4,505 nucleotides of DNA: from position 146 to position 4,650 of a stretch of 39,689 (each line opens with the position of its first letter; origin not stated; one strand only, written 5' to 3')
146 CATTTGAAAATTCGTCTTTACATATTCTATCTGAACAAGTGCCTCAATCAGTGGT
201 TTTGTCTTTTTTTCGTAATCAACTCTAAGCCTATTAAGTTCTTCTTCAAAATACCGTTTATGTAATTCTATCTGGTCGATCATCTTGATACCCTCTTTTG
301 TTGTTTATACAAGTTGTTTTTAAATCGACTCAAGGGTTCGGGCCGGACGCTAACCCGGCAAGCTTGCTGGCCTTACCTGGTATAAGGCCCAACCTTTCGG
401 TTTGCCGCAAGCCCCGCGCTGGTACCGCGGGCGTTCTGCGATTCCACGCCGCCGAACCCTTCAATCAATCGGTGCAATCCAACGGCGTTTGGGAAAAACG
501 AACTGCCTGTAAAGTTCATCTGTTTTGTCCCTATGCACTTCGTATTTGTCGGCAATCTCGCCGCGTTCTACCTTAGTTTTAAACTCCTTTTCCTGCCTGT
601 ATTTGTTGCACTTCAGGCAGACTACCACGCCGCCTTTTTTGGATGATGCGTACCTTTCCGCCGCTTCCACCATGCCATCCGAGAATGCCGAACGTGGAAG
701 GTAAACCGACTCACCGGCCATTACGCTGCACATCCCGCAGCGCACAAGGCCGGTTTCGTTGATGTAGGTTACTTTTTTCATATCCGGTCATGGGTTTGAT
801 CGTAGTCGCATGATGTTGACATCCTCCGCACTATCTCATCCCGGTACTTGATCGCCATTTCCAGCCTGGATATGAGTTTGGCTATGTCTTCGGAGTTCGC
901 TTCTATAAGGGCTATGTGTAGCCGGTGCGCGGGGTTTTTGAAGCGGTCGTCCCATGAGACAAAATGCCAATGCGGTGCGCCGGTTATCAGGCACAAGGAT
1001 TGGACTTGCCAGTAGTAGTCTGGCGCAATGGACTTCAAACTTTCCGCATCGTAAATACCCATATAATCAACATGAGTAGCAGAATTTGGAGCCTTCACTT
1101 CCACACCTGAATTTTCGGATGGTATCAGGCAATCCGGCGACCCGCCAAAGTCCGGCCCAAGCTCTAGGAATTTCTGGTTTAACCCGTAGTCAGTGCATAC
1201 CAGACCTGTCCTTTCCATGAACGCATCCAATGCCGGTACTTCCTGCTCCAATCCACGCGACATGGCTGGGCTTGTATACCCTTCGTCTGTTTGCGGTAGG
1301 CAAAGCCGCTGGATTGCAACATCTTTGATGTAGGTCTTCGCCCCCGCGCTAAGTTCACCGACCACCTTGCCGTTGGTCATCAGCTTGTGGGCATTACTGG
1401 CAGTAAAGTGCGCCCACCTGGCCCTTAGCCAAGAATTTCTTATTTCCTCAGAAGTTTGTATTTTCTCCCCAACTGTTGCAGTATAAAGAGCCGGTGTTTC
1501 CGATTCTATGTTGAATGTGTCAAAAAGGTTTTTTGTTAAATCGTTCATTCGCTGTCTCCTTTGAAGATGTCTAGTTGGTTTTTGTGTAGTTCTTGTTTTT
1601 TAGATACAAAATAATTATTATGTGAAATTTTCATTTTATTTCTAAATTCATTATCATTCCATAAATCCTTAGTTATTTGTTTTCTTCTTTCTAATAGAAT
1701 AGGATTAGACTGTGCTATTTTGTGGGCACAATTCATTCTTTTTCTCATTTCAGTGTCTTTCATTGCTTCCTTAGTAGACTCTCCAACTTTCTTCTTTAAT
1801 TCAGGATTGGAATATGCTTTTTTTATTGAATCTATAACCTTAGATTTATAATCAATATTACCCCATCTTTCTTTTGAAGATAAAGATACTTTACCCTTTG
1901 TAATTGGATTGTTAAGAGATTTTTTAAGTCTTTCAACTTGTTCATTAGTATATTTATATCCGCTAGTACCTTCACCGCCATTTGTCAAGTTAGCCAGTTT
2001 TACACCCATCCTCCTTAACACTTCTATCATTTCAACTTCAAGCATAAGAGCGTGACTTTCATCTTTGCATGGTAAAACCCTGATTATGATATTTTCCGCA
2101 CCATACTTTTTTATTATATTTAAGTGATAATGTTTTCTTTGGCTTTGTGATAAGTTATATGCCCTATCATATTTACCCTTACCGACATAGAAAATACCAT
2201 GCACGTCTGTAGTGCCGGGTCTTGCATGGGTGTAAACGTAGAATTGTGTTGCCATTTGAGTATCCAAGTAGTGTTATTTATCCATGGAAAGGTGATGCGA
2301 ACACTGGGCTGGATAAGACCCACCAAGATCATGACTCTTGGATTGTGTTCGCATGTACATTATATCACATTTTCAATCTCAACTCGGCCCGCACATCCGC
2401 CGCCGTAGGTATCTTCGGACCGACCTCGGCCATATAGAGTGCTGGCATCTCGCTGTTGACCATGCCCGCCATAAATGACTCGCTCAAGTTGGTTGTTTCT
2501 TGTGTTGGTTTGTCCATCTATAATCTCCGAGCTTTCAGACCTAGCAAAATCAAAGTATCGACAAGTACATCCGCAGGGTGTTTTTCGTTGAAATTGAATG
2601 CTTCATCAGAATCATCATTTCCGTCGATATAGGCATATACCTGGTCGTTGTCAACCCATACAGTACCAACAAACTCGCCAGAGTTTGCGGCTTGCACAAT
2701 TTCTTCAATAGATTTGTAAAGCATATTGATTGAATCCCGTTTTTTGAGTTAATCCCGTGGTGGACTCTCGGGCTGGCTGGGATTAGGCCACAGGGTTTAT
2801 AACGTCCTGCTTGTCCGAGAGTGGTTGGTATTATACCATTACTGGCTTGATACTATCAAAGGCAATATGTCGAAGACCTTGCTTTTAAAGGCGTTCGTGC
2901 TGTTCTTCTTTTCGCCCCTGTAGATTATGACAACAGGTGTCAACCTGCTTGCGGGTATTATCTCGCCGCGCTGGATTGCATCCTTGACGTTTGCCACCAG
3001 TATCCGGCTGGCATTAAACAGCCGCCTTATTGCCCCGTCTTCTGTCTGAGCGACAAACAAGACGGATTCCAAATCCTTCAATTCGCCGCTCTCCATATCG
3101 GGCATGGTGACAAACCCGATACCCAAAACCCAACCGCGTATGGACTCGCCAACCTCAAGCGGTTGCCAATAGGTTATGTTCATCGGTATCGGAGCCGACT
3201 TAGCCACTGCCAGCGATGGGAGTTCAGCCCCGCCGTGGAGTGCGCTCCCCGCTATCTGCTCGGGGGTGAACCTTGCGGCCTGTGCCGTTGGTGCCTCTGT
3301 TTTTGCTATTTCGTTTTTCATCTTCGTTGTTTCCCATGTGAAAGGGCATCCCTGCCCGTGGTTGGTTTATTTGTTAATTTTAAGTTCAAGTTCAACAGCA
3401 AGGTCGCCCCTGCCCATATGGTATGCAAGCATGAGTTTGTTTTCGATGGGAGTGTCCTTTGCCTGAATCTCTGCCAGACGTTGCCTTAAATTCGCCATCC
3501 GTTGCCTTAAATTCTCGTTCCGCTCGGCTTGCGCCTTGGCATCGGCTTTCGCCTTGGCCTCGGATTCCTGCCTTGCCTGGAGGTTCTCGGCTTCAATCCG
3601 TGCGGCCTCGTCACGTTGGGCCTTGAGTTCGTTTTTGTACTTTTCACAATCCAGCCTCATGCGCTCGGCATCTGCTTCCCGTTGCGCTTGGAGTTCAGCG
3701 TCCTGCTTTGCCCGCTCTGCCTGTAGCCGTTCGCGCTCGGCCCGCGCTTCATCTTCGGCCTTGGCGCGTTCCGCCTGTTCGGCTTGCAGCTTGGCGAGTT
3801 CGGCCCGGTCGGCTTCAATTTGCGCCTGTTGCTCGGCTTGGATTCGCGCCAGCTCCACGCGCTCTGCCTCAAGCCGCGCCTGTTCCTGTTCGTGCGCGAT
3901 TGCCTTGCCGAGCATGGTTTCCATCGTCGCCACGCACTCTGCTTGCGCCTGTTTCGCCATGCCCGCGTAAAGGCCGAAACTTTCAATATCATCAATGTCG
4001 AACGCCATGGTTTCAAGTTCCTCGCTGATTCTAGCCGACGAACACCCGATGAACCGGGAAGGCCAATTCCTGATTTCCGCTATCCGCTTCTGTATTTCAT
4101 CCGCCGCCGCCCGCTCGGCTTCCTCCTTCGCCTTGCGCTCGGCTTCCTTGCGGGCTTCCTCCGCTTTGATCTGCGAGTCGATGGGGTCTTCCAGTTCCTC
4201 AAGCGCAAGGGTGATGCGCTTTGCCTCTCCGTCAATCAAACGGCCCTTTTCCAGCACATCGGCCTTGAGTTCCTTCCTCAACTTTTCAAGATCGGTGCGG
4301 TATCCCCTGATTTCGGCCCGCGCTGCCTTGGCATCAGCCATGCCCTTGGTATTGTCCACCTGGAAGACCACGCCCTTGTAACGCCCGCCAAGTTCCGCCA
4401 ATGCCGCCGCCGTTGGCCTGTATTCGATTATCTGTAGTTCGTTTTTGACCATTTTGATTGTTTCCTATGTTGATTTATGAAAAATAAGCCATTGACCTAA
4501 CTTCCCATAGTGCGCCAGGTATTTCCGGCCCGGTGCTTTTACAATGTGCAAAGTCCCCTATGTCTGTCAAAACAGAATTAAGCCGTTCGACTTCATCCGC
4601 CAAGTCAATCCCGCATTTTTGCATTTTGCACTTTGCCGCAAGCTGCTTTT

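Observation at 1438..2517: GIY-YIG cassette splits the exonuclease gene and supplies a replacement N-terminus, leaving a 50-codon orphan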

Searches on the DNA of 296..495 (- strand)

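Call 84: search_dna_similar(query=window:296-495:-, collection=phages, mode=distant, max_rows=10, max_evalue=0.01)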
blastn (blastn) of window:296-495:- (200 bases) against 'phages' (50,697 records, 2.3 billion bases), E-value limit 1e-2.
No match.

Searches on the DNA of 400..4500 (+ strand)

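Call 7: search_dna_similar(query=window:400-4500:+, collection=phages, mode=distant, max_rows=25)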
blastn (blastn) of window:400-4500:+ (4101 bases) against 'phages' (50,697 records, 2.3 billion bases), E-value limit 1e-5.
Records with a match: 15; places in all: 15; records where one place covers at least 80% of the query: 0.
Best place of each record, by identity: 80-90% 15.
By first word of the organism name: Xanthomonas 14; Xylella 1.
By host as written in the record: Xanthomonas albilineans CFBP2523 6; - 5; Xanthomonas citri 4.
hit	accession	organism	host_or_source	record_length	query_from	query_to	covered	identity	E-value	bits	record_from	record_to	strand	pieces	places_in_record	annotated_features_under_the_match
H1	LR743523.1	Xylella phage Usme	Phage obtained on X. albilineans after ...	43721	3727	3981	3%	80.5%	1e-6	125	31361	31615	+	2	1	hypothetical protein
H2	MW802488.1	Xanthomonas phage Olaya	Xanthomonas albilineans CFBP2523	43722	3727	3981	3%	80.5%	1e-6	125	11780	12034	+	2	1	hypothetical protein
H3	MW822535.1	Xanthomonas phage Bolivar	Xanthomonas albilineans CFBP2523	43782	3727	3981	3%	80.5%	1e-6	125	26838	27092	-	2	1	hypothetical protein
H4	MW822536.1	Xanthomonas phage Usaquen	Xanthomonas albilineans CFBP2523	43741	3727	3981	3%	80.5%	1e-6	125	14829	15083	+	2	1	hypothetical protein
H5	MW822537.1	Xanthomonas phage Alcala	Xanthomonas albilineans CFBP2523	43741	3727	3981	3%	80.5%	1e-6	125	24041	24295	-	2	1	hypothetical protein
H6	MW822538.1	Xanthomonas phage Fontebon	Xanthomonas albilineans CFBP2523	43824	3727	3981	3%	80.5%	1e-6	125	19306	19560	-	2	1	hypothetical protein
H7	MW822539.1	Xanthomonas phage Soumapaz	Xanthomonas albilineans CFBP2523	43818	3727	3981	3%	80.5%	1e-6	125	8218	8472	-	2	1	hypothetical protein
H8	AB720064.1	Xanthomonas citri phage CP2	Xanthomonas citri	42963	3727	3792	2%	81.8%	1e-7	66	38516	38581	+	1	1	hypothetical protein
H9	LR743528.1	Xanthomonas phage Tabio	Phage obtained from Runoff water ...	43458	3727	3792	2%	81.8%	1e-7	66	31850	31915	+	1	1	hypothetical protein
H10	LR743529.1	Xanthomonas phage Sopo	Phage obtained from Runoff water ...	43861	3727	3792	2%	81.8%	1e-7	66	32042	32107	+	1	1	hypothetical protein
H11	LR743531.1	Xanthomonas phage Tenjo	Phage obtained from sewage water ...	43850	3727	3792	2%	81.8%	1e-7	66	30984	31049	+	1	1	protein of unknown function DUF820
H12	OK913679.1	Xanthomonas phage JUN5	Grand Junction Colorado WWTP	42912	3727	3792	2%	81.8%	1e-7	66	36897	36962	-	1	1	hypothetical protein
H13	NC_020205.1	Xanthomonas citri phage CP2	Xanthomonas citri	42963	3727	3792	2%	81.8%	1e-7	66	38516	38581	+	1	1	hypothetical protein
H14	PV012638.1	Xanthomonas phage SAC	Xanthomonas citri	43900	3727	3792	2%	80.3%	5e-6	62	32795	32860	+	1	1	hypothetical protein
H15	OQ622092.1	Xanthomonas phage 10KY502B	Xanthomonas citri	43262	3727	3792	2%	80.3%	5e-6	62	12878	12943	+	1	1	none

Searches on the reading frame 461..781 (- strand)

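Call 4: search_protein_families(library=pfam, proteins=[window:461-781:-], max_evalue=0.01)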
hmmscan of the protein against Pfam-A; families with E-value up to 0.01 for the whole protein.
window:461-781:- (106 aa): 2 families
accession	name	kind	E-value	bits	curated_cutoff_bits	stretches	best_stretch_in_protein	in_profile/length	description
PF23733.2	GRXCR1-2_C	-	0.005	17.2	26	0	6-19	34-47/47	GRXCR1/2, C-terminal domain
PF18474.7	DUF5614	-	0.0053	16.5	25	1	21-84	1-64/221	Family of unknown function (DUF5614)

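Call 36: search_protein_families(library=phrogs, proteins=[window:461-781:-], max_evalue=0.001)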
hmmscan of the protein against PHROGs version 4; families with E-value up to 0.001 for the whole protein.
window:461-781:- (106 aa): 0 families

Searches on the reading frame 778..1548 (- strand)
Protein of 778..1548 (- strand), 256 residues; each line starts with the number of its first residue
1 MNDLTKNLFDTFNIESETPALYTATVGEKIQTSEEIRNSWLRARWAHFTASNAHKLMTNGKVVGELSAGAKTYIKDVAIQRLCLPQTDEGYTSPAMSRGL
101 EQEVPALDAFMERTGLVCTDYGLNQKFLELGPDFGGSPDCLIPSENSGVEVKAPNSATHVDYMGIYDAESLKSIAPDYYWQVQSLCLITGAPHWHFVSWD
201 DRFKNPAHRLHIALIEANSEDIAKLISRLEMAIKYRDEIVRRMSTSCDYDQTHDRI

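Call 4: search_protein_families(library=pfam, proteins=[window:778-1548:-], max_evalue=0.01)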
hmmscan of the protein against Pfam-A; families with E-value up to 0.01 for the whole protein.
window:778-1548:- (256 aa): 1 family
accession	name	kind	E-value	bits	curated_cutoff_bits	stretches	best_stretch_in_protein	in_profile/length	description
PF09588.16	YqaJ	-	9.5e-13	49.1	22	1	40-191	2-149/150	YqaJ-like viral recombinase domain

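Call 36: search_protein_families(library=phrogs, proteins=[window:778-1548:-], max_evalue=0.001)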
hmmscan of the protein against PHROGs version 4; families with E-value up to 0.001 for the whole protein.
window:778-1548:- (256 aa): 4 families
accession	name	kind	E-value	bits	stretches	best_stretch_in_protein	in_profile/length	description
phrog_149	-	DNA, RNA and nucleotide metabolism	9.3e-24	84.8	1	26-248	590-805/1242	exonuclease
phrog_434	-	DNA, RNA and nucleotide metabolism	3.4e-12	47.3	1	26-230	46-230/372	RecE-like recombination exonuclease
phrog_5715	-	DNA, RNA and nucleotide metabolism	1.6e-10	41.9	1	48-185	4-134/213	exonuclease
phrog_4763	-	unknown function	7.2e-10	39.8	1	43-199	6-167/248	-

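Call 50: search_protein_families(library=ncbifam, proteins=[window:778-1548:-], max_evalue=0.01)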
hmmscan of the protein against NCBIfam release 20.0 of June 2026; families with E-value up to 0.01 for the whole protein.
window:778-1548:- (256 aa): 0 families

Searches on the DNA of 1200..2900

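Call 5: search_rna_families(source=window, start=1200, end=2900, threshold=evalue, max_evalue=10)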
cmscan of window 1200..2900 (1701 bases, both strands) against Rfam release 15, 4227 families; matches with E-value up to 10: 3.
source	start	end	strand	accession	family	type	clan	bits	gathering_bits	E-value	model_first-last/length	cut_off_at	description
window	1902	1982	-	RF00351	snoR20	Gene; snRNA; snoRNA; CD-box;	-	21.1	43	8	1-90/90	no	Small nucleolar RNA R20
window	2140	2217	+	RF00133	SNORD33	Gene; snRNA; snoRNA; CD-box;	CL00054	18.2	44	6.4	1-85/85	no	Small nucleolar RNA Z195/SNORD33/SNORD32 family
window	2596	2622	-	RF00276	SNORD52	Gene; snRNA; snoRNA; CD-box;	CL00063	14.8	45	9.2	1-67/67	no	Small nucleolar RNA SNORD52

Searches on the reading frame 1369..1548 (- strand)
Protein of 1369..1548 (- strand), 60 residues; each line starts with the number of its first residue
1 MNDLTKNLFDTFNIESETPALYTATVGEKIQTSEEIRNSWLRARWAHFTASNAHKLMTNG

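Call 75: find_homologous_proteins(query=window:1369-1548:-, max_evalue=10)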
Query seq(60 aa): no candidate shares three 5-residue words with the query. No homologue found.
